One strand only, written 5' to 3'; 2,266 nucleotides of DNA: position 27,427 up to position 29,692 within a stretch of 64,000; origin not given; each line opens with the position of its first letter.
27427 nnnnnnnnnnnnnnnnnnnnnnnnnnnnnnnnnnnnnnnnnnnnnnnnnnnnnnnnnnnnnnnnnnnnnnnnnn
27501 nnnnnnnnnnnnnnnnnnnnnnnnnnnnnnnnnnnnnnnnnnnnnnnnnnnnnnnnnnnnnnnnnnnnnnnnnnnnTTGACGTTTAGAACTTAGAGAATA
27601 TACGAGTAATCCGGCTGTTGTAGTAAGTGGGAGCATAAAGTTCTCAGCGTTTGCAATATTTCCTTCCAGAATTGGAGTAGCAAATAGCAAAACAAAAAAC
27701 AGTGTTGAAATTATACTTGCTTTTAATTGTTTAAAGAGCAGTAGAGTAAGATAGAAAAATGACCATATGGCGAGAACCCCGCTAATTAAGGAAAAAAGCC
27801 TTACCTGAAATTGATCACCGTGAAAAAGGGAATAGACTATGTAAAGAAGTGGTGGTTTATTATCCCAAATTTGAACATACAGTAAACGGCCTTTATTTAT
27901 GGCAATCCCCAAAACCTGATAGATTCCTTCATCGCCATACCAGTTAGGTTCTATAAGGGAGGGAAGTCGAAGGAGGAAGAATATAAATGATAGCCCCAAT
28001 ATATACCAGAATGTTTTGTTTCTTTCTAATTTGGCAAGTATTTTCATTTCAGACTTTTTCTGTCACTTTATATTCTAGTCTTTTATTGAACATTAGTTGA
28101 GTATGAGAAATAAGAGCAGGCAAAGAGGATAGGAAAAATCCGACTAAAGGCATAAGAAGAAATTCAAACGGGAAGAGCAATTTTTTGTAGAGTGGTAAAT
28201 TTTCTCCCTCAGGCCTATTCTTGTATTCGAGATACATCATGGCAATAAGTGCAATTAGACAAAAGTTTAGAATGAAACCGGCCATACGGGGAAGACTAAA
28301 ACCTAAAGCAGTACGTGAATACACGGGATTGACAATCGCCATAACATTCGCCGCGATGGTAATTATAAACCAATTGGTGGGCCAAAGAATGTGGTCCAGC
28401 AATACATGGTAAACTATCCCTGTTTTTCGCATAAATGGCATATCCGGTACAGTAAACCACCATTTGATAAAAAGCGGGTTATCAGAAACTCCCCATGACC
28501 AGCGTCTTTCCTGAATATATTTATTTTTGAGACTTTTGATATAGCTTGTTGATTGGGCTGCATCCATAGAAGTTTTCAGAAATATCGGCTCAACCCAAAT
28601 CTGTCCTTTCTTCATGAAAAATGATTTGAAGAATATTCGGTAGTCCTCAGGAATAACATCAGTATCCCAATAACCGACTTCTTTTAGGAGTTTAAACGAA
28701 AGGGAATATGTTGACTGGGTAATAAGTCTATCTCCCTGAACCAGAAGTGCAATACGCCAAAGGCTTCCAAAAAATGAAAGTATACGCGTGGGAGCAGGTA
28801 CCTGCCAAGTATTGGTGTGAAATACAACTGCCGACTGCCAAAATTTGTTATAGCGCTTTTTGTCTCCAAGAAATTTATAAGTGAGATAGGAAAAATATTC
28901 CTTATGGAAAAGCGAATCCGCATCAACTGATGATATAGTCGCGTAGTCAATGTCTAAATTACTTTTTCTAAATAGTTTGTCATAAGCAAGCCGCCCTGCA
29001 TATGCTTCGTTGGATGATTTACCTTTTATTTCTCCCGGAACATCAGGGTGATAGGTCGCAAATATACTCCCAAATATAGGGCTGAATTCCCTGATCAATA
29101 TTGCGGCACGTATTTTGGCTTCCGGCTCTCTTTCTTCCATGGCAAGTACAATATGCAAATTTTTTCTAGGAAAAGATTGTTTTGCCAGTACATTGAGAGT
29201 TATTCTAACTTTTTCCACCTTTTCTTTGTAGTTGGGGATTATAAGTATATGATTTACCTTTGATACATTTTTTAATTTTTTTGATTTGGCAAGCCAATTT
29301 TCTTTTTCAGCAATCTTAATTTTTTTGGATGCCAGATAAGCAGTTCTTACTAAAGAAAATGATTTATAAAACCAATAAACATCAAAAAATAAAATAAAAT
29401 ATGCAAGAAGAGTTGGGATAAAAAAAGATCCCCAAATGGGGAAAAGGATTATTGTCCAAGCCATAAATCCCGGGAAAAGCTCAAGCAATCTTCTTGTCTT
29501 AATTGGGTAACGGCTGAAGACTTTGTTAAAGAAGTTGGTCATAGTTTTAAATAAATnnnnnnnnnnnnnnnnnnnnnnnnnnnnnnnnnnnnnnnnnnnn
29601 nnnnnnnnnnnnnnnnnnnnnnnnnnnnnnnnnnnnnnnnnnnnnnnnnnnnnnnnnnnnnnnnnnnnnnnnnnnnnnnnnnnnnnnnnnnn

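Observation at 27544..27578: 7-nt microsatellite (AAGAATT)x5 inside a GT39/ArnT-like membrane glycosyltransferase gene, a candidate phase-variation switch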

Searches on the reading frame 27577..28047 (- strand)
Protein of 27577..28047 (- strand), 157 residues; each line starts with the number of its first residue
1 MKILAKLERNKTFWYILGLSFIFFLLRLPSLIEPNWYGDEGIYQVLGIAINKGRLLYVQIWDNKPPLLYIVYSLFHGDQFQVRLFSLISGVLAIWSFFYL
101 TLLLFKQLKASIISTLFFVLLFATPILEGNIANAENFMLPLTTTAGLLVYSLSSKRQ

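Call 33: find_homologous_proteins(query=window:27577-28047:-, max_evalue=1e-20)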
Query seq(157 aa) (157 aa): 145 proteins with E <= 1e-20 among 329 candidates; the best 120 are listed.
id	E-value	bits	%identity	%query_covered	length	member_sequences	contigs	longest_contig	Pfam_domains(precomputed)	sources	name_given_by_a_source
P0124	3.7e-76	273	80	100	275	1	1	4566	PF02366.25,PF13231.13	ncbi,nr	ncbi:MAG TPA: glycosyltransferase family 39 protein, partial [Candidatus Saccharimonadales bacterium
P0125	1.8e-61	225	72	90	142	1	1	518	-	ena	-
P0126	4.6e-60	220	64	98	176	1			PF02366.25,PF13231.13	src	-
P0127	2.9e-59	218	63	100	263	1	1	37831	PF13231.13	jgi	jgi:4-amino-4-deoxy-L-arabinose transferase-like glycosyltransferase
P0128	8.7e-54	200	63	99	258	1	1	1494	PF02366.25,PF13231.13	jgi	jgi:hypothetical protein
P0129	4.2e-53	198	59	99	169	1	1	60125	PF13231.13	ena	-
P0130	5.3e-53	197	59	100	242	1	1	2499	PF02366.25,PF13231.13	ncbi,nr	ncbi:phospholipid carrier-dependent glycosyltransferase, partial [Candidatus Microgenomates bacteriu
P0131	3.3e-52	195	59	100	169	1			PF13231.13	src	-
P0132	4.2e-52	194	60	100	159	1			PF13231.13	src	-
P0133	1.6e-51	193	60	99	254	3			PF02366.25,PF13231.13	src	-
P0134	1.8e-51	192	60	99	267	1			PF13231.13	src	-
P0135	2.7e-51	192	59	99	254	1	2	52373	PF02366.25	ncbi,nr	ncbi:MAG: phospholipid carrier-dependent glycosyltransferase, partial [Candidatus Levybacteria bacte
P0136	3.7e-51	191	58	97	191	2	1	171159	-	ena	-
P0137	4.3e-51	191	59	100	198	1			PF02366.25,PF13231.13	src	-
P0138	4.5e-51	191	62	89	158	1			PF13231.13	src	-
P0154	6.5e-49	184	58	95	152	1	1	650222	-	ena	-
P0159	1.9e-48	183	55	100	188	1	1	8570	-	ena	-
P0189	2.2e-43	166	53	97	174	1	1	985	-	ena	-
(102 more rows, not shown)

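Call 35: find_encoding_contigs(protein=P0129, flank=3000, max_places=4)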
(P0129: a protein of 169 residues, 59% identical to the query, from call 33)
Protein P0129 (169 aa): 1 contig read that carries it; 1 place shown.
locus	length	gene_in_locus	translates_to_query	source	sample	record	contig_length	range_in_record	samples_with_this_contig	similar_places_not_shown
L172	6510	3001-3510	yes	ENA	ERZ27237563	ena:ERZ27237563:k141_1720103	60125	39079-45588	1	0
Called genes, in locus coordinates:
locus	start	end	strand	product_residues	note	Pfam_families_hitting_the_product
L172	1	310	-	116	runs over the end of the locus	PF12643:MazG-like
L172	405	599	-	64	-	-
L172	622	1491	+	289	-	PF01026:TatD_DNase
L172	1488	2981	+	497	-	-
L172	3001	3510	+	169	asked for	PF13231:PMT_2 (weak)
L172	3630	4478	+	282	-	PF27757:Competence-induced_Ccs4_N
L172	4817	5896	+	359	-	PF00953:Glycos_transf_4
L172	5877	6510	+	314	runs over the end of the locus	PF01040:UbiA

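Call 36: find_encoding_contigs(protein=P0159, flank=3000, max_places=4)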
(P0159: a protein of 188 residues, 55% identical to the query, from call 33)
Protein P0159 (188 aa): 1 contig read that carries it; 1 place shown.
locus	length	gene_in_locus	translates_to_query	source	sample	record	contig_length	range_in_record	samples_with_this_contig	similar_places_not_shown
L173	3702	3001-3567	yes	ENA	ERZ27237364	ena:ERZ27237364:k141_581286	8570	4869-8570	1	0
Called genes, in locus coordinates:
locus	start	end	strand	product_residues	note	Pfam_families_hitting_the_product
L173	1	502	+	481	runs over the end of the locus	PF00133:tRNA-synt_1, PF09334:tRNA-synt_1g, PF00133:tRNA-synt_1, PF01406:tRNA-synt_1e (weak), PF08264:Anticodon_1 (weak)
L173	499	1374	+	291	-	PF01026:TatD_DNase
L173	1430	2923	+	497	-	-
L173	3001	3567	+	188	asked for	-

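Call 40: find_encoding_contigs(protein=P0189, flank=1000, max_places=3)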
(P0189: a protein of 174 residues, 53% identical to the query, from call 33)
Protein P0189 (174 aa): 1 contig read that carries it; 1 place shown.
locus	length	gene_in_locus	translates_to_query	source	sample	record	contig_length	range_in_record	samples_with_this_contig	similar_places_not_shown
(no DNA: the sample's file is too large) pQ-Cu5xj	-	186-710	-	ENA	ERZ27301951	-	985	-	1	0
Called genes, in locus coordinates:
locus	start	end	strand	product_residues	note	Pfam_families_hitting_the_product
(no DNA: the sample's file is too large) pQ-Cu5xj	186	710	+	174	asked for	-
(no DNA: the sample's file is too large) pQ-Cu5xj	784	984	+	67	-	?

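Call 41: find_encoding_contigs(protein=P0154, flank=2000, max_places=3)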
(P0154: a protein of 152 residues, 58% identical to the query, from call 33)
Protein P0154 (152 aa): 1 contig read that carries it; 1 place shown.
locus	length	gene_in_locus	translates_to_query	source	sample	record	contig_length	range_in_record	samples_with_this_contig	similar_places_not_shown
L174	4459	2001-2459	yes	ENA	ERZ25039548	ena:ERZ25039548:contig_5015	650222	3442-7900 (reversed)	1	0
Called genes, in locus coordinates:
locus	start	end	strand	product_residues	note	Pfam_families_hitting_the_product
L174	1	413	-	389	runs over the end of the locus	PF09084:NMT1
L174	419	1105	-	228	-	PF00528:BPD_transp_1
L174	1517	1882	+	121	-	-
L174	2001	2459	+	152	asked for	-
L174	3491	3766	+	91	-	-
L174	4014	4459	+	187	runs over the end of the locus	PF00953:Glycos_transf_4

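Call 56: find_encoding_contigs(protein=P0124, flank=1500, max_places=3)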
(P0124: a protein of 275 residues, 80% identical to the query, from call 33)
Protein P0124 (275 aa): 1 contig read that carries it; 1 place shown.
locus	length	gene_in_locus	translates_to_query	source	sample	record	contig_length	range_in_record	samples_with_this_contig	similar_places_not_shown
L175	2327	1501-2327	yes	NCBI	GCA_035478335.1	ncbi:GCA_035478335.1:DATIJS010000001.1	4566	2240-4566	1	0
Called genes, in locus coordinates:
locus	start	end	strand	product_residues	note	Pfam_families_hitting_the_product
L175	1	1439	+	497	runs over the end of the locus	-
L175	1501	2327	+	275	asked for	PF02366:PMT, PF13231:PMT_2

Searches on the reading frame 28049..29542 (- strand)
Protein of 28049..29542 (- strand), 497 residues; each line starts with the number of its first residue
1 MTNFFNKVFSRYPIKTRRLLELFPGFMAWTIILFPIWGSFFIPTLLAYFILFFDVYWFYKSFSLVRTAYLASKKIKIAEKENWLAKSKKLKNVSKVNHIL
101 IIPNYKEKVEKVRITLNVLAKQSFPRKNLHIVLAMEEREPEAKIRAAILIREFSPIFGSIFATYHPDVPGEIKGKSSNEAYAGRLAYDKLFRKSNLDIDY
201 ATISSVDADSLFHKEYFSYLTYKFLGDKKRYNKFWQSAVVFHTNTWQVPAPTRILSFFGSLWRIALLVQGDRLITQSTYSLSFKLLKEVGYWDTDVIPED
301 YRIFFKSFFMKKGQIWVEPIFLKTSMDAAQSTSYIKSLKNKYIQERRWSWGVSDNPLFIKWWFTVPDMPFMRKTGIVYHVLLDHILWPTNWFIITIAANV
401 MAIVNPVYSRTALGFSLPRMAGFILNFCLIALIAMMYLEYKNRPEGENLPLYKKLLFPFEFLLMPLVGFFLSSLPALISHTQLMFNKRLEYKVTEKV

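Call 4: search_protein_families(library=pfam, proteins=[window:28049-29542:-], max_evalue=0.01)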
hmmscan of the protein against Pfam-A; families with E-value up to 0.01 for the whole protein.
window:28049-29542:- (497 aa): 0 families

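Call 58: search_protein_families(library=ncbifam, proteins=[window:28049-29542:-], max_evalue=0.01)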
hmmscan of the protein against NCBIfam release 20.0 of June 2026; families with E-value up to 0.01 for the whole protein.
window:28049-29542:- (497 aa): 1 family
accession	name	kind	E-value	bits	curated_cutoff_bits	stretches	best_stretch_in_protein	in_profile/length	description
TIGR03937.1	PgaC_IcaA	equivalog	0.00026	20.1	422.3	1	284-441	210-356/407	poly-beta-1,6-N-acetyl-D-glucosamine synthase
